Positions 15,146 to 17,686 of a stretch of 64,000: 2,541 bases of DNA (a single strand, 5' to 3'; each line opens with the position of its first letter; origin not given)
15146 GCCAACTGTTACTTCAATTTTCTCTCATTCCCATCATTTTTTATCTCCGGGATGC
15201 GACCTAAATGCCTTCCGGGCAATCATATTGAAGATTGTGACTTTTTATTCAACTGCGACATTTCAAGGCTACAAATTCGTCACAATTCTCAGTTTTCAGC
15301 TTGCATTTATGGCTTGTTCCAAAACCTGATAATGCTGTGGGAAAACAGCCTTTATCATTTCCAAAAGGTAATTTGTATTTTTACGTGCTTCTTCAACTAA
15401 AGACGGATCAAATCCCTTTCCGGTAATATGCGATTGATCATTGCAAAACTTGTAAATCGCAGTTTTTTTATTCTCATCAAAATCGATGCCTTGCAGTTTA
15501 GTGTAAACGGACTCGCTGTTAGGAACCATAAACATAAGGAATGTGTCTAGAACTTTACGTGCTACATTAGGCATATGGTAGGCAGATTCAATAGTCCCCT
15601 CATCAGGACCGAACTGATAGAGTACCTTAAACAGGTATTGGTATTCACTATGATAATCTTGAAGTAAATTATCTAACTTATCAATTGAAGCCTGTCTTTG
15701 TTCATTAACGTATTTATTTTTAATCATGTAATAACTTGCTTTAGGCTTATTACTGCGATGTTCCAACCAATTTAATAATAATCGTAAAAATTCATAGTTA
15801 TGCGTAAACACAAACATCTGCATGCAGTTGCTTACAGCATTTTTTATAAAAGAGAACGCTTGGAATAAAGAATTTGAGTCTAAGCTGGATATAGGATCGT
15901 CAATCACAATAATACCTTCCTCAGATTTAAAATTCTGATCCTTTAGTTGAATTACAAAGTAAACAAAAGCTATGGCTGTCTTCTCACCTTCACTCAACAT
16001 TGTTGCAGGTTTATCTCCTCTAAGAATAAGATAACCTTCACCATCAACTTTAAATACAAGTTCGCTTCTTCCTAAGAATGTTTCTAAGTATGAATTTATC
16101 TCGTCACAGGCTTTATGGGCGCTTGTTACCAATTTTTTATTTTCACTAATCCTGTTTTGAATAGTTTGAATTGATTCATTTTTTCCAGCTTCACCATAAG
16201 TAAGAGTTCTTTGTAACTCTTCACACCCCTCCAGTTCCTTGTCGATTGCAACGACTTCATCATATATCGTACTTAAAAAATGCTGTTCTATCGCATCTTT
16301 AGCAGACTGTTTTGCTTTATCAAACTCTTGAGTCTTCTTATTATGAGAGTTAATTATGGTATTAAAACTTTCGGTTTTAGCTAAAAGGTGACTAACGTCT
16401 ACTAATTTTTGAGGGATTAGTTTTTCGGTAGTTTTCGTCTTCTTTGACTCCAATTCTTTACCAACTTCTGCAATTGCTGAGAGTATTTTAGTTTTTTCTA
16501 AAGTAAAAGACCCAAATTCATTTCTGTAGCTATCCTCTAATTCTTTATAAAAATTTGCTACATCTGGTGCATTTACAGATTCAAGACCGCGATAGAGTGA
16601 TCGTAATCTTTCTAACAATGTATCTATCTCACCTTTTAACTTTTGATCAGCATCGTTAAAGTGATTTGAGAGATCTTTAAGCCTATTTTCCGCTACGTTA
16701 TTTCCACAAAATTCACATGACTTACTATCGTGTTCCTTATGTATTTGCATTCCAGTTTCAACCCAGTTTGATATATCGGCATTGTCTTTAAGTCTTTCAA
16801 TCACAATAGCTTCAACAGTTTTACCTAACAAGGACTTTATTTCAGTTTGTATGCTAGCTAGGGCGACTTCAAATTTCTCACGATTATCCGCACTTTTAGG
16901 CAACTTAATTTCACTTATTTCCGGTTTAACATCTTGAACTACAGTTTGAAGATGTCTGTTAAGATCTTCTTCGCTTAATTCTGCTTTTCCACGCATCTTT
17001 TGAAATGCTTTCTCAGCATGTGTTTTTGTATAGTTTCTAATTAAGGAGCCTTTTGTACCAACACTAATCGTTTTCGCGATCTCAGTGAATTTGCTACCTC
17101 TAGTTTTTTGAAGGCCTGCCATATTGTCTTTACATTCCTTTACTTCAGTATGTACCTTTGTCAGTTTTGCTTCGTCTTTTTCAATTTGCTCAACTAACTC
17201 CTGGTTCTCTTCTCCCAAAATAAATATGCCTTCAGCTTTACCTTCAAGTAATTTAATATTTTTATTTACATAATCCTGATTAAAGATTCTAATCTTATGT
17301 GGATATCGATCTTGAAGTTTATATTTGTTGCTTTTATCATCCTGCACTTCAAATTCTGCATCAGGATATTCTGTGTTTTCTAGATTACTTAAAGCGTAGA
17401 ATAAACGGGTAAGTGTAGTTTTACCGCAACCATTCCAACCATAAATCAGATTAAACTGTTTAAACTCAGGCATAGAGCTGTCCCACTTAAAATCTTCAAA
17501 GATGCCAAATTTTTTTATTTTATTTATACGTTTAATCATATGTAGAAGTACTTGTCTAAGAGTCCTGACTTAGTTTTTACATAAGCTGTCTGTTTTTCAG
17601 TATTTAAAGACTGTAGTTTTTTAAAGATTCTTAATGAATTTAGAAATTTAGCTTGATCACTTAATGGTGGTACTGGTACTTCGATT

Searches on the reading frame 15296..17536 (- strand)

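Call 10: search_protein_families(library=pfam, proteins=[window:15296-17536:-], max_evalue=0.01)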
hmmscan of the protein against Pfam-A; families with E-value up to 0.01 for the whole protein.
window:15296-17536:- (746 aa): 6 families
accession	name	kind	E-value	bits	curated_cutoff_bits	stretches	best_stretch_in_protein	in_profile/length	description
PF13166.12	AAA_13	-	7.1e-136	455.2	36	1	10-721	2-708/713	AAA domain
PF02463.25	SMC_N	-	2.3e-05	24.4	40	0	20-50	18-49/220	RecF/RecN/SMC N terminal domain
PF13175.12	AAA_15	-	5.3e-05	23.4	32.1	1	7-248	8-275/374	AAA ATPase domain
PF13304.12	AAA_21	-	0.00013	22.6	27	0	28-61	1-26/304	AAA domain, putative AbiEii toxin, Type IV TA system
PF00005.33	ABC_tran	-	0.0024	18.9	25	1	30-133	15-100/137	ABC transporter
PF13514.12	AAA_27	-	0.0097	16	22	0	6-44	7-44/206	AAA domain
